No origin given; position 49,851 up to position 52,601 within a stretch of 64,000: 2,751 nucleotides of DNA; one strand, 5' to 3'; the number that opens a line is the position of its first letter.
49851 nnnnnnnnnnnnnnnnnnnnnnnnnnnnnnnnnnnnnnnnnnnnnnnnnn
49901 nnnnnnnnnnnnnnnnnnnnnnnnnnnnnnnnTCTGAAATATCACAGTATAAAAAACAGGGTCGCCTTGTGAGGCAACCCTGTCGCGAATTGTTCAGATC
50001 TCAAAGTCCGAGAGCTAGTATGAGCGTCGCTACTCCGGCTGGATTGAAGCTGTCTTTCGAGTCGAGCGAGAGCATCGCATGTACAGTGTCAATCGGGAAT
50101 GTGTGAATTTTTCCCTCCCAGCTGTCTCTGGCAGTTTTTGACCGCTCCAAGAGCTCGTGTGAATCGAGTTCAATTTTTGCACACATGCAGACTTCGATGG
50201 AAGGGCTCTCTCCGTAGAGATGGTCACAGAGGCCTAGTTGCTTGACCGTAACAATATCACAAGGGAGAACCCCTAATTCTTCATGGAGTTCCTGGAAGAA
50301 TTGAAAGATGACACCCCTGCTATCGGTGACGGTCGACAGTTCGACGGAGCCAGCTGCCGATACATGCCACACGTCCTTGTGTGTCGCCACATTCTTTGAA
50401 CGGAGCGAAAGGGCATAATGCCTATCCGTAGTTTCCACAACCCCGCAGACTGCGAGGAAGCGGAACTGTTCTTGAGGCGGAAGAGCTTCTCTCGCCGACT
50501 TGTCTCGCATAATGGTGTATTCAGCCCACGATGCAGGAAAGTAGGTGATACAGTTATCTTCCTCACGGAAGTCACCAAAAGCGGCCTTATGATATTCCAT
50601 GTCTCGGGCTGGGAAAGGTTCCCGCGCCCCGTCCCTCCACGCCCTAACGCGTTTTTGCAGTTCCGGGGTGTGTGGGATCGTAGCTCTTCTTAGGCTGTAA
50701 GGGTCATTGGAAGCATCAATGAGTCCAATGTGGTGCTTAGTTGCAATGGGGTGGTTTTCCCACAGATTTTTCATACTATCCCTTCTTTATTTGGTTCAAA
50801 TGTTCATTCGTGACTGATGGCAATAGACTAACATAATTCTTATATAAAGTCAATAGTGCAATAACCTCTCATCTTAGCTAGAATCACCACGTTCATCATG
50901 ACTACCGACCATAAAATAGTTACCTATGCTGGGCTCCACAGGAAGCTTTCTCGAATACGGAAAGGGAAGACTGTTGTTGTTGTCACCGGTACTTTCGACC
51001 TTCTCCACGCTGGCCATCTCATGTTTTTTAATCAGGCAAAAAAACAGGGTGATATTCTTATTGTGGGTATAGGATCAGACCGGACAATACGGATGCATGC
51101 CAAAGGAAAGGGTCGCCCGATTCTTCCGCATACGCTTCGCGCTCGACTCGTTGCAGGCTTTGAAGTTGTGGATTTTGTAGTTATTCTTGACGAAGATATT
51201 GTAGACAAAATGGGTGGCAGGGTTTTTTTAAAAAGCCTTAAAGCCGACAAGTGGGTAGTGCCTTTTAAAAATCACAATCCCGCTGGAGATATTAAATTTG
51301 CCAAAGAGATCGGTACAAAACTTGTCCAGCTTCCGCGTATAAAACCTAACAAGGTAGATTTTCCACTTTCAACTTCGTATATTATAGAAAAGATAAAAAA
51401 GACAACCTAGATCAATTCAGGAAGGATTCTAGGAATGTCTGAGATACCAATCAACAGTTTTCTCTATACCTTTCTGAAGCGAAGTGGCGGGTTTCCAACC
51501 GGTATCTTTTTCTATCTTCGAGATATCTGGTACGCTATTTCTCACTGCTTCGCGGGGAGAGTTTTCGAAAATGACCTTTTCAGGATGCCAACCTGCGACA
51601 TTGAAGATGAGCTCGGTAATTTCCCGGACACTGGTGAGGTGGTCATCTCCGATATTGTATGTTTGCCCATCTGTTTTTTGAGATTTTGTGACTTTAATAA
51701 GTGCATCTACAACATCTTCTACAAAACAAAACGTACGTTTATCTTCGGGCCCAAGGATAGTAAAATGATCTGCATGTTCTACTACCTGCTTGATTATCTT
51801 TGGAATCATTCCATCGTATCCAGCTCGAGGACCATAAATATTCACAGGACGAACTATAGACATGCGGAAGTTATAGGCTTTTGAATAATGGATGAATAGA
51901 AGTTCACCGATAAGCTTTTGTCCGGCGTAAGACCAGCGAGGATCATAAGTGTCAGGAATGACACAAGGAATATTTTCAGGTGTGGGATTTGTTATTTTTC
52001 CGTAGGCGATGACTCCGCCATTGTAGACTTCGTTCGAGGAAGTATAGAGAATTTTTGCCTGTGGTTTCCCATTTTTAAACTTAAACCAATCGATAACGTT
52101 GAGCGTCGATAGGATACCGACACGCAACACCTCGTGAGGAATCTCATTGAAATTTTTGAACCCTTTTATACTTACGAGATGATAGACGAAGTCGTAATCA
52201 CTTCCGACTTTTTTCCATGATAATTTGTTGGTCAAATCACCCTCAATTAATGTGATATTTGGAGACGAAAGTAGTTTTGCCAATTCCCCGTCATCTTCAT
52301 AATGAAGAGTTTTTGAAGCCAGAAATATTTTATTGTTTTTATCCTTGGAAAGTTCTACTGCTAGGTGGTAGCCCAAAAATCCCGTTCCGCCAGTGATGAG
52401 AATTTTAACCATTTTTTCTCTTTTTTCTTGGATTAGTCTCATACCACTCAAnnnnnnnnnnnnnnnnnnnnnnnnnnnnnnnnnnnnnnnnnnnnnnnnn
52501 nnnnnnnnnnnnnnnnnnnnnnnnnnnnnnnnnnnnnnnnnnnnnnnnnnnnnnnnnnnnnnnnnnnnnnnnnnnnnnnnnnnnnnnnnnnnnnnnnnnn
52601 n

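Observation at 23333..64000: Very large (~40 kb, ~40 gene) surface-glycan biosynthesis locus with an exceptional density of methyltransferases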

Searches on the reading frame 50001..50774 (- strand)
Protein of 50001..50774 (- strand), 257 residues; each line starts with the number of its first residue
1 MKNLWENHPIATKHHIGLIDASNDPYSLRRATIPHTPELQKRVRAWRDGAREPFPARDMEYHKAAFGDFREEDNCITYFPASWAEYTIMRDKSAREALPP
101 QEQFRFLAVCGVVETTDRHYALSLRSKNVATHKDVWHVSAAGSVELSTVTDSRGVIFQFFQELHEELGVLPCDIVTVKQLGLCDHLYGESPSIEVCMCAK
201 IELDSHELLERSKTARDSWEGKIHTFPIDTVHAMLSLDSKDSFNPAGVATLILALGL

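Call 6: search_protein_families(library=pfam, proteins=[window:50001-50774:-], max_evalue=0.001)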
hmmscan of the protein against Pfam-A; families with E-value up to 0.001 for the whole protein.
window:50001-50774:- (257 aa): 0 families

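Call 9: search_protein_families(library=pfam, proteins=[window:50001-50774:-], max_evalue=5)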
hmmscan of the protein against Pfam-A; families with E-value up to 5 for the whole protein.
window:50001-50774:- (257 aa): 1 family
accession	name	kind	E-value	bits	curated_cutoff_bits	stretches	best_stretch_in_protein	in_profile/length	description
PF23918.1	DUF7257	-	0.25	11.4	27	1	105-143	167-204/239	Domain of unknown function (DUF7257)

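Call 15: search_protein_families(library=ncbifam, proteins=[window:50001-50774:-], max_evalue=0.01)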
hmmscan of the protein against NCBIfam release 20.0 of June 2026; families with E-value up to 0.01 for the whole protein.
window:50001-50774:- (257 aa): 0 families

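Call 19: search_solved_structures(query=window:50001-50774:-, max_evalue=10)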
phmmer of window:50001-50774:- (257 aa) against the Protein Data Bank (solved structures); distinct sequences matched with E-value up to 10: 0.

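Call 42: find_homologous_proteins(query=window:50001-50774:-, max_evalue=0.001)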
Query window:50001-50774:- (257 aa): 1 proteins with E <= 0.001 among 403 candidates.
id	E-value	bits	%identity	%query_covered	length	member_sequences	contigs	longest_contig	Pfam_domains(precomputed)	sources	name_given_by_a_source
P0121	4.6e-174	595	100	100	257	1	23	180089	-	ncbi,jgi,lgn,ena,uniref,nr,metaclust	ncbi:MAG: hypothetical protein A3C79_02050 [Candidatus Taylorbacteria bacterium RIFCSPHIGHO2_02_FULL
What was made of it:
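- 50001..50774 (-): Orphan ORF (257 aa), GC 0.514, with a partial Nudix-box-like motif. The only match among 5.8 billion proteins is itself (call 42).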

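Call 86: search_protein_families(library=pfam, proteins=[window:50001-50774:-], max_evalue=1)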
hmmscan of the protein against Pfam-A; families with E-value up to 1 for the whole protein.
window:50001-50774:- (257 aa): 1 family
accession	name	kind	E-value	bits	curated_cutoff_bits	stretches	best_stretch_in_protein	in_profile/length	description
PF23918.1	DUF7257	-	0.25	11.4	27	1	105-143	167-204/239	Domain of unknown function (DUF7257)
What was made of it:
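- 50001..50774 (-): No Pfam, NCBIfam or PDB hit (calls 6, 9, 15, 19, 86).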

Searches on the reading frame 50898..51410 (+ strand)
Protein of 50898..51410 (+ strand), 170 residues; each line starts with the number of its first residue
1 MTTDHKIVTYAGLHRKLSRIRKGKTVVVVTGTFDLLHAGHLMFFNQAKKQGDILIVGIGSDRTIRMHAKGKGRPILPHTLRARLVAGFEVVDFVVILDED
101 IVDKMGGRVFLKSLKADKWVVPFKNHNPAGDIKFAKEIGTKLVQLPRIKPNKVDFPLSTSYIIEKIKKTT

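Call 6: search_protein_families(library=pfam, proteins=[window:50898-51410:+], max_evalue=0.001)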
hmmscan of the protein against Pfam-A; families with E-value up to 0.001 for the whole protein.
window:50898-51410:+ (170 aa): 2 families
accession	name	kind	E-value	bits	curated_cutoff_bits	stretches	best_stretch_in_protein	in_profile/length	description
PF01467.32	CTP_transf_like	-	2.7e-14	53.9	21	1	29-164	2-132/133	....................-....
PF02569.21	Pantoate_ligase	-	0.00074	19.2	20.7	0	9-58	5-54/268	Pantoate-beta-alanine ligase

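Call 14: search_protein_families(library=ncbifam, proteins=[window:50898-51410:+], max_evalue=0.01)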
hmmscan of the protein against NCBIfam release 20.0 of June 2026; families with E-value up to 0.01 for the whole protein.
window:50898-51410:+ (170 aa): 14 families
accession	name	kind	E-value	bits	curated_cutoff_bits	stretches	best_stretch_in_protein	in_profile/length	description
TIGR02199.1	rfaE_dom_II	equivalog_domain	2.3e-25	89.1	181.5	1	21-167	8-143/144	D-glycero-beta-D-manno-heptose 1-phosphate adenylyltransferase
NF008454.0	PRK11316.1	equivalog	3.5e-22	78.7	521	1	3-104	318-419/475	bifunctional D-glycero-beta-D-manno-heptose-7-phosphate kinase/D-glycero-beta-D-manno-heptose 1-phosphate adenylyltransferase HldE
TIGR00125.1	cyt_tran_rel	domain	7.5e-14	51.7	27.7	1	26-88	1-59/65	adenylyltransferase/cytidyltransferase family protein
NF001985.0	PRK00777.1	subfamily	3.3e-10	40.2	104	1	25-85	5-62/157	pantetheine-phosphate adenylyltransferase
TIGR01518.1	g3p_cytidyltrns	equivalog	3.6e-09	36.8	165.4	1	27-104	1-74/125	glycerol-3-phosphate cytidylyltransferase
NF041124.1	CoaD_Thcocales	equivalog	1.8e-08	34.4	290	1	25-95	5-74/156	phosphopantetheine adenylyltransferase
NF002250.0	PRK01170.1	subfamily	5.5e-06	26.1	489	1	26-84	2-56/322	bifunctional pantetheine-phosphate adenylyltransferase/NTP phosphatase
NF045965.1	RibF_rel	equivalog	1.8e-05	24.4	200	1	24-117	12-109/279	FAD synthase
NF004162.0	PRK05627.1-5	equivalog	3.1e-05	23.5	241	1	21-117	10-107/304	bifunctional riboflavin kinase/FAD synthetase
NF005518.0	PRK07143.1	equivalog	0.00032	20.2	232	1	22-116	13-107/281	hypothetical protein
TIGR01510.1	coaD_prev_kdtB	equivalog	0.00033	20.7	103.3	1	27-63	2-38/155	pantetheine-phosphate adenylyltransferase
NF004158.0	PRK05627.1-1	equivalog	0.0032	16.9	396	1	19-50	11-42/304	bifunctional riboflavin kinase/FAD synthetase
TIGR00018.1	panC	equivalog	0.0043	16.1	212.75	1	9-58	6-55/283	pantoate--beta-alanine ligase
NF005988.0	PRK08099.1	equivalog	0.0082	15.3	201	1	16-63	56-103/411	multifunctional transcriptional regulator/nicotinamide-nucleotide adenylyltransferase/ribosylnicotinamide kinase NadR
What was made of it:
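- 50898..51410 (+): HIGH-motif nucleotidyltransferase (RfaE domain II / TagD-like, 170 aa). CTP_transf_like 2.7e-14 (call 6). rfaE_dom_II 89 bits against a cut-off of 181 (call 14).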

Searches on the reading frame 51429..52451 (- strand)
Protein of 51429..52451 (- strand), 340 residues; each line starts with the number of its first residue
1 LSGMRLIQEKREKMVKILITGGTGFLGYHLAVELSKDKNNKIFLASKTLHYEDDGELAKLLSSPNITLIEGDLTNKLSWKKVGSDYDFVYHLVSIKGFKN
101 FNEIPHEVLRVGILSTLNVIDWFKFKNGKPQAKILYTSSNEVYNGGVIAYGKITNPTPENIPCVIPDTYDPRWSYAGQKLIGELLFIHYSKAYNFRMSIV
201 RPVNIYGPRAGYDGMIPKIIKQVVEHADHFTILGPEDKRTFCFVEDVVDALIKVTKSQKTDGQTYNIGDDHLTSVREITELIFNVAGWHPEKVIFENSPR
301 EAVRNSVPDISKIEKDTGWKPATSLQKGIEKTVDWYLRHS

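Call 6: search_protein_families(library=pfam, proteins=[window:51429-52451:-], max_evalue=0.001)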
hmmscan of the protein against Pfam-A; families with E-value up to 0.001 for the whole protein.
window:51429-52451:- (340 aa): 7 families
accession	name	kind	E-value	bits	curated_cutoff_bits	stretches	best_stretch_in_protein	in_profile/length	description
PF01370.27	Epimerase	-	4.2e-39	134.8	20.9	1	17-268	1-240/240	NAD dependent epimerase/dehydratase family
PF16363.11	GDP_Man_Dehyd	-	2.2e-36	126.4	27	1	18-332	1-332/332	GDP-mannose 4,6 dehydratase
PF01073.25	3Beta_HSD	-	7.2e-12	45.4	22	1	18-292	1-274/280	3-beta hydroxysteroid dehydrogenase/isomerase family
PF02719.21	Polysacc_synt_2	-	1.2e-08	35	20.2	1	17-121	1-113/293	Polysaccharide biosynthesis protein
PF04321.23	RmlD_sub_bind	-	1.8e-07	31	27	1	16-332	2-281/287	RmlD substrate binding domain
PF07993.18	NAD_binding_4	-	4.3e-07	29.8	20.1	1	19-208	1-211/258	Male sterility protein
PF05368.20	NmrA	-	4.3e-06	27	27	1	16-94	4-78/298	NmrA-like family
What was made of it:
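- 51429..52412 (-): Extended SDR NDP-sugar epimerase/reductase/dehydratase (327 aa as called on the source contig). Epimerase 4e-39 (call 6).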

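Call 14: search_protein_families(library=ncbifam, proteins=[window:51429-52451:-], max_evalue=0.01)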
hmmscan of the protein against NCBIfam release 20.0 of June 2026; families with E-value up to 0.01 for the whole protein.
window:51429-52451:- (340 aa): 24 families
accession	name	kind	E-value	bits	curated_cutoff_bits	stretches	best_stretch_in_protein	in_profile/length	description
TIGR01181.1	dTDP_gluc_dehyt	equivalog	3.9e-34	118.2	365.1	1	16-339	1-314/321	dTDP-glucose 4,6-dehydratase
TIGR04180.1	EDH_00030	hypoth_equivalog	6.1e-32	110.9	475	1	17-322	1-295/297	NAD-dependent 4,6-dehydratase LegB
NF008872.0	PRK11908.1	equivalog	4.4e-24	85.2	294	1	14-339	1-338/349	bifunctional UDP-4-keto-pentose/UDP-xylose synthase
NF005998.1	PRK08125.1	equivalog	1.8e-22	79.5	777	1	10-335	311-648/649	bifunctional UDP-4-amino-4-deoxy-L-arabinose formyltransferase/UDP-glucuronic acid oxidase ArnA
NF007490.0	PRK10084.1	subfamily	1.7e-19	70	649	1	15-338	1-336/361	dTDP-glucose 4,6-dehydratase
TIGR01179.1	galE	equivalog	7e-18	64.5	262.3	1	16-338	1-327/332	UDP-glucose 4-epimerase GalE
NF047922.1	GDPFucSynFcl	equivalog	2.2e-17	63.5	500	1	174-339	133-304/308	GDP-L-fucose synthase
NF007582.0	PRK10217.1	equivalog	2.5e-17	63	698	1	14-338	1-333/355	dTDP-glucose 4,6-dehydratase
TIGR02197.1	heptose_epim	equivalog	1.4e-15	57.2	274.6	1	17-338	1-315/316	ADP-glyceromanno-heptose 6-epimerase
NF011728.1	PRK15181.1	equivalog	2.4e-12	46.5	760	1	16-338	17-339/348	Vi polysaccharide biosynthesis UDP-N-acetylglucosaminuronic acid C-4 epimerase TviC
NF043036.1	ErythonDh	equivalog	6.7e-12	45.2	325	1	16-191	2-165/321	D-erythronate dehydrogenase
TIGR02622.1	CDP_4_6_dhtase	equivalog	4.9e-11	42.4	278.45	1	16-337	6-331/352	CDP-glucose 4,6-dehydratase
NF007956.0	PRK10675.1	subfamily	5.9e-09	35.5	394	1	16-339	2-332/338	UDP-glucose 4-epimerase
NF042422.1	oxyalk_red_OleD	equivalog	7.1e-09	35.5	580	1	16-287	2-251/329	2-alkyl-3-oxoalkanoate reductase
NF042423.1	oxyalk_red_Shew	equivalog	1e-08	34.6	580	1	11-286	5-257/331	2-alkyl-3-oxoalkanoate reductase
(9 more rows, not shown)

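Call 35: search_solved_structures(query=window:51429-52451:-, max_evalue=1e-10)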
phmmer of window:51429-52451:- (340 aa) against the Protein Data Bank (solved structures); distinct sequences matched with E-value up to 1e-10: 60.
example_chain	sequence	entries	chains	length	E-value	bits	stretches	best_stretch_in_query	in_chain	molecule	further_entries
8vr2_A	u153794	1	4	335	2e-28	102.9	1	16-336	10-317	NAD-dependent epimerase/dehydratase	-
2hun_A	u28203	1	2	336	2.6e-24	89.3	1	15-339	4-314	336aa long hypothetical dTDP-glucose 4,6-dehydratase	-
8rdg_A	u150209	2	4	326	8.5e-22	81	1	16-336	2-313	SDR family NAD(P)-dependent oxidoreductase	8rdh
8rdi_A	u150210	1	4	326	2.8e-21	79.3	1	16-336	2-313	SDR family NAD(P)-dependent oxidoreductase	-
2b69_A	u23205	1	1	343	5.1e-21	78.5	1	14-337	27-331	UDP-glucuronate decarboxylase 1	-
4lk3_A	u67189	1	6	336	6.7e-21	78.1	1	15-337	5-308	UDP-glucuronic acid decarboxylase 1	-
8du1_A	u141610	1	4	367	6.8e-21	78.1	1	13-338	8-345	dTDP-glucose 4,6-dehydratase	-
4gll_A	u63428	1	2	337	7.5e-21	77.9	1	15-337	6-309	UDP-glucuronic acid decarboxylase 1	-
4m55_A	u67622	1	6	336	1.3e-20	77.2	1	15-337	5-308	UDP-glucuronic acid decarboxylase 1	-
4zrm_A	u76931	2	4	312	1.4e-19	73.8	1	15-337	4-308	UDP-glucose 4-epimerase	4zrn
9rl0_E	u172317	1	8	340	2.2e-19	73.1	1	16-336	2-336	CDP-tyvelose 2-epimerase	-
7ys8_A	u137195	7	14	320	2.1e-18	69.9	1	16-339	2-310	UDP-glucose 4-epimerase | UDP-glucose 4-epimerase along with EC 5.1.3.2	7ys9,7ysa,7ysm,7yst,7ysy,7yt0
8gjh_A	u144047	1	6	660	3.8e-18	69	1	12-338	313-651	Bifunctional polymyxin resistance protein ArnA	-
6bwl_A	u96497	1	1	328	5e-18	68.6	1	15-336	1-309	Pal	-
6zl6_A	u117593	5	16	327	6e-18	68.4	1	15-335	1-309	Epimerase domain-containing protein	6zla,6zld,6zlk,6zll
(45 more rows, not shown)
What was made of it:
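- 51429..52412 (-): Best PDB matches are generic: 8vr2, UXS, RmlB-like (call 35).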
